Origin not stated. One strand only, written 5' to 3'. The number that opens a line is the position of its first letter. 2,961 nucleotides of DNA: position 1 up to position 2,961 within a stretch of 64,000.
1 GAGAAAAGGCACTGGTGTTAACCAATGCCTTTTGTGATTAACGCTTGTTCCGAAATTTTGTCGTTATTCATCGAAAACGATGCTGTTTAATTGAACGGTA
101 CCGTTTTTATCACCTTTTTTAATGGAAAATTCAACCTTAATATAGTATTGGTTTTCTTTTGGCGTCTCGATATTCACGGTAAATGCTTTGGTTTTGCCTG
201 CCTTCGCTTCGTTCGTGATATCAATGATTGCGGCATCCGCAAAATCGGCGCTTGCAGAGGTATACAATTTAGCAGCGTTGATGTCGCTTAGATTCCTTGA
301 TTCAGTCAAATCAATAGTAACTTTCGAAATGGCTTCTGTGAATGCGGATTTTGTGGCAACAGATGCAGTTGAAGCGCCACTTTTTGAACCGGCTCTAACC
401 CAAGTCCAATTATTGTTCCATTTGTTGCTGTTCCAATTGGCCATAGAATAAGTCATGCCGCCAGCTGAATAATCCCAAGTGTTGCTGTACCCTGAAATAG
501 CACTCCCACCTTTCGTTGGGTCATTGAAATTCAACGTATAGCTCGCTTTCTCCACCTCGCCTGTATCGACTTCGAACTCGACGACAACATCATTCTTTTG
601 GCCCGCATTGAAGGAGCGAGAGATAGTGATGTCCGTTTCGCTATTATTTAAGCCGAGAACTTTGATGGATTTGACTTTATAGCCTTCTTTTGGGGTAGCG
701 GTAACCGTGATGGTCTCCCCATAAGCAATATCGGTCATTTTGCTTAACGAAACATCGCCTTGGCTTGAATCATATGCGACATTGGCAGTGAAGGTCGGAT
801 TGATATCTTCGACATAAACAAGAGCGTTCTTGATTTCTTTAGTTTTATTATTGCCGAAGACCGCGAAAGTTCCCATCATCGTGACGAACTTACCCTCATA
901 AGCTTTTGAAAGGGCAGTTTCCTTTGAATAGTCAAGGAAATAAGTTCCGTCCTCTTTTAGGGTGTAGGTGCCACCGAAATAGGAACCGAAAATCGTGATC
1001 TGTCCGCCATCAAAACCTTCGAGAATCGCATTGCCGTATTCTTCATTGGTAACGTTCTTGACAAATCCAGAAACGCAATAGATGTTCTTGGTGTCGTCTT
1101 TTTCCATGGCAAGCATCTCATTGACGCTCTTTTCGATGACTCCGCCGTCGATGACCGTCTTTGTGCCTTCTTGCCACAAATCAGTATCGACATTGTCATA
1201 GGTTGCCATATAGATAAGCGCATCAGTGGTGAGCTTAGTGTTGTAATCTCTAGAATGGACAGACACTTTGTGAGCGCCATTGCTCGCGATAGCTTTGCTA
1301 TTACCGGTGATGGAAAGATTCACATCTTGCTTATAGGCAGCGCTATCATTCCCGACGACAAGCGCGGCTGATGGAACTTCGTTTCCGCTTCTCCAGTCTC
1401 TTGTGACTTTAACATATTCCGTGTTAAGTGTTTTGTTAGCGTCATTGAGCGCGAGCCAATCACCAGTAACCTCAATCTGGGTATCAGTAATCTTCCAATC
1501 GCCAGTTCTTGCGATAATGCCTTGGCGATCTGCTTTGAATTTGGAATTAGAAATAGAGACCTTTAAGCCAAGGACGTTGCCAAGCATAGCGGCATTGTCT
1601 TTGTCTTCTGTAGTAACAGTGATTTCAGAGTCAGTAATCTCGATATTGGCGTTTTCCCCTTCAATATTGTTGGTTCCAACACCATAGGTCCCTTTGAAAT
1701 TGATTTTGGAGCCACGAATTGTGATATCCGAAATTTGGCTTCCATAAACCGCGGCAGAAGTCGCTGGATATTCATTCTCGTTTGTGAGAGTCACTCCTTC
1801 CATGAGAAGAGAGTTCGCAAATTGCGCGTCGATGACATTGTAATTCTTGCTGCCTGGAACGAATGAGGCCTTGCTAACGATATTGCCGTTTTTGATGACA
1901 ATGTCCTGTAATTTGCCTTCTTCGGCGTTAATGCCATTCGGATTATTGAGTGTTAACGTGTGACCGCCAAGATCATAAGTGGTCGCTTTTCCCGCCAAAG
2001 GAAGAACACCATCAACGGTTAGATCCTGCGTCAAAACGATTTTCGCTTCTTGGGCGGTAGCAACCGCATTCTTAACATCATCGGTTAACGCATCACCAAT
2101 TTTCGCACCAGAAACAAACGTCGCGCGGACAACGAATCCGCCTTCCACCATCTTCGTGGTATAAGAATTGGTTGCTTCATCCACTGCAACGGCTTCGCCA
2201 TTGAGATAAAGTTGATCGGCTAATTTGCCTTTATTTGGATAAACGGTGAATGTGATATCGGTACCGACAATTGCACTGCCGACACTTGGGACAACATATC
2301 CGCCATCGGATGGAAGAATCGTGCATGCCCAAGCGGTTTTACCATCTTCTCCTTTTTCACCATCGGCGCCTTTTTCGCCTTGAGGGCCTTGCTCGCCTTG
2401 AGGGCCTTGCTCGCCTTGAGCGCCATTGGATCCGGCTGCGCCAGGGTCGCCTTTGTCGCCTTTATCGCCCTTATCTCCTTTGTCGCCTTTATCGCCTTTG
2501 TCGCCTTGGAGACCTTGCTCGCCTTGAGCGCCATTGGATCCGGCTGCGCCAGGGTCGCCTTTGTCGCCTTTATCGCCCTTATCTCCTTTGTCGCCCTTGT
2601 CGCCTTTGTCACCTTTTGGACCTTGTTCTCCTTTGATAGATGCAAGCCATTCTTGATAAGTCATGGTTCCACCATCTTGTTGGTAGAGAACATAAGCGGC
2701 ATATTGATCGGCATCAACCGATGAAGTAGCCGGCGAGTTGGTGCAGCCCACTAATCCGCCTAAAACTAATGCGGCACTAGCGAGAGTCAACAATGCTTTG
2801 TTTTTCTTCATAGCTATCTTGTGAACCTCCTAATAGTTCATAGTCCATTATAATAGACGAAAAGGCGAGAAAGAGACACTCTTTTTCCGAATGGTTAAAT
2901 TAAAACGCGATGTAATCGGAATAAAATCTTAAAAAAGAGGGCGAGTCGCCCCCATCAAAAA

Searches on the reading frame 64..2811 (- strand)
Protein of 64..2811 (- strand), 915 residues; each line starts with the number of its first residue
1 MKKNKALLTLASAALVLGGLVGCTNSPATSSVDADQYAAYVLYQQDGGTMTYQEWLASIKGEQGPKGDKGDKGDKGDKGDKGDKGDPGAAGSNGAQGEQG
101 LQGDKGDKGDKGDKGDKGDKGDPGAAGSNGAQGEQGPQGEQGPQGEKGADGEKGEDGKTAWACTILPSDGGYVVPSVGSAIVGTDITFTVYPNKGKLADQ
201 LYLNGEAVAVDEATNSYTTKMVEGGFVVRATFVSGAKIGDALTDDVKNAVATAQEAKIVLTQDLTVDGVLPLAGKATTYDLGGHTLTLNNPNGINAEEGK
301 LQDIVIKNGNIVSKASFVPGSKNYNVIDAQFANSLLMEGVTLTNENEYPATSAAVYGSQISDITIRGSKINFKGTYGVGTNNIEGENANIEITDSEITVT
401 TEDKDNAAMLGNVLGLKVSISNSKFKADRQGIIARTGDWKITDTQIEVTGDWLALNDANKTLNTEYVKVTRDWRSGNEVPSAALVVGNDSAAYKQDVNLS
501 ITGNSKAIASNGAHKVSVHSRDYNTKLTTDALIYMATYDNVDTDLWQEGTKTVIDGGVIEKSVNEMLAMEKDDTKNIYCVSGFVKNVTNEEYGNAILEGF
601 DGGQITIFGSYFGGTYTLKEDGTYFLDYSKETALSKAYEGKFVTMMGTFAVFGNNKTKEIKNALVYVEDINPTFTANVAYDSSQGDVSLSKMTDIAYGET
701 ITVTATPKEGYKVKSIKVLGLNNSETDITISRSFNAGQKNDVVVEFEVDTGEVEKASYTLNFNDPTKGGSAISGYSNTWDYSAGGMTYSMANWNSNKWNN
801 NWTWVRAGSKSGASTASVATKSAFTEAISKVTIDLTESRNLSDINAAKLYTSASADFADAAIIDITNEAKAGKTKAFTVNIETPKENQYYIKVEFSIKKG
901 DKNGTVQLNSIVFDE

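Call 41: search_protein_families(library=pfam, proteins=[window:64-2811:-], max_evalue=0.00001)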
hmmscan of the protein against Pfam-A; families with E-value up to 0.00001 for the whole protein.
window:64-2811:- (915 aa): 2 families
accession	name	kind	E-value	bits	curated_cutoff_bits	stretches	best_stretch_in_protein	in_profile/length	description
PF01391.23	Collagen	-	1.4e-16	60.4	27.2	2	103-158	1-56/60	Collagen triple helix repeat (20 copies)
PF18998.6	Flg_new_2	-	1.2e-08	35.2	23.6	0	683-726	9-50/73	Divergent InlB B-repeat domain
